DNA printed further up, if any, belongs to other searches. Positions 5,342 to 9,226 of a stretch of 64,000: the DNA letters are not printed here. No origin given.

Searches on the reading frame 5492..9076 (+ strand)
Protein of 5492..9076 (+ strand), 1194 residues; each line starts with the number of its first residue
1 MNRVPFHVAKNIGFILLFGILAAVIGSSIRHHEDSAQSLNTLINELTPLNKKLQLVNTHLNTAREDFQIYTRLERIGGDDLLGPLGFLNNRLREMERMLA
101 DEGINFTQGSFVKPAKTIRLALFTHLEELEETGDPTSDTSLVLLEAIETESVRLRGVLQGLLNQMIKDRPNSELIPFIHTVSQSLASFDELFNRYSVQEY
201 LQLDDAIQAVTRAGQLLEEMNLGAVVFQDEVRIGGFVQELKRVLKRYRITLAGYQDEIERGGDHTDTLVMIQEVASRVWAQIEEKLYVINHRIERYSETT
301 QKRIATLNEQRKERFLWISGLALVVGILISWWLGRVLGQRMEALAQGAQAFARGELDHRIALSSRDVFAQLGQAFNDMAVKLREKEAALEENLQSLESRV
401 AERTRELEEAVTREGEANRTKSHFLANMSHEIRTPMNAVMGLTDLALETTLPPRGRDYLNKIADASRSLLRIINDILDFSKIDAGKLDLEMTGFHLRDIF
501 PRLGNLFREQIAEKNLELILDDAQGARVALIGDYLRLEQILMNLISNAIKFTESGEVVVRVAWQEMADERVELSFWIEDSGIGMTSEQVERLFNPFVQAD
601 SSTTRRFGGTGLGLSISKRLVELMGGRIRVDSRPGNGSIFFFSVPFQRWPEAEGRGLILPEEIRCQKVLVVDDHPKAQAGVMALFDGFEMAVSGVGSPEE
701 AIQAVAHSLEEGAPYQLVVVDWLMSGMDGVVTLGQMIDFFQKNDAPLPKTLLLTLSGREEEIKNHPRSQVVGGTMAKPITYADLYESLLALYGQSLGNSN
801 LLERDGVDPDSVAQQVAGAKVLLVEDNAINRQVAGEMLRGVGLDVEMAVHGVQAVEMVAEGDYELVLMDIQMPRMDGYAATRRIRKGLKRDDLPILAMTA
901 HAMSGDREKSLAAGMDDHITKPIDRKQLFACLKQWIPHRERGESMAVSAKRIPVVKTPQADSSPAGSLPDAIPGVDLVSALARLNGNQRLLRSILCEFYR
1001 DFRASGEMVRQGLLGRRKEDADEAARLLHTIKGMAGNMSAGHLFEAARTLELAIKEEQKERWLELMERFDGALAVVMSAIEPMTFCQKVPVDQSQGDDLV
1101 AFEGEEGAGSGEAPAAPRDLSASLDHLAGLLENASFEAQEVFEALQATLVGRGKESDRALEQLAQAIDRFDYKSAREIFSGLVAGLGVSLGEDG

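Call 59: search_protein_families(library=pfam, proteins=[window:5492-9076:+], max_evalue=0.001)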
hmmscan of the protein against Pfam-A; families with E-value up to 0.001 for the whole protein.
window:5492-9076:+ (1194 aa): 5 families
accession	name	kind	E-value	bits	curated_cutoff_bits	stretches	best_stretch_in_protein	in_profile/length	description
PF00072.30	Response_reg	-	7.2e-37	126.4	30.2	2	821-931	1-109/111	Response regulator receiver domain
PF02518.31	HATPase_c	-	4.2e-30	104.9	26.4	1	532-647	1-110/111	Histidine kinase-, DNA gyrase B-, and HSP90-like ATPase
PF00512.31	HisKA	-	5.1e-21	74.9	26.9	1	421-485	2-66/66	His Kinase A (phospho-acceptor) domain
PF01627.28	Hpt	-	3.3e-09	37.3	24.6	1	998-1074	6-79/84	Hpt domain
PF00672.30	HAMP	-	9.5e-09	35.9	25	1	332-384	1-53/53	HAMP domain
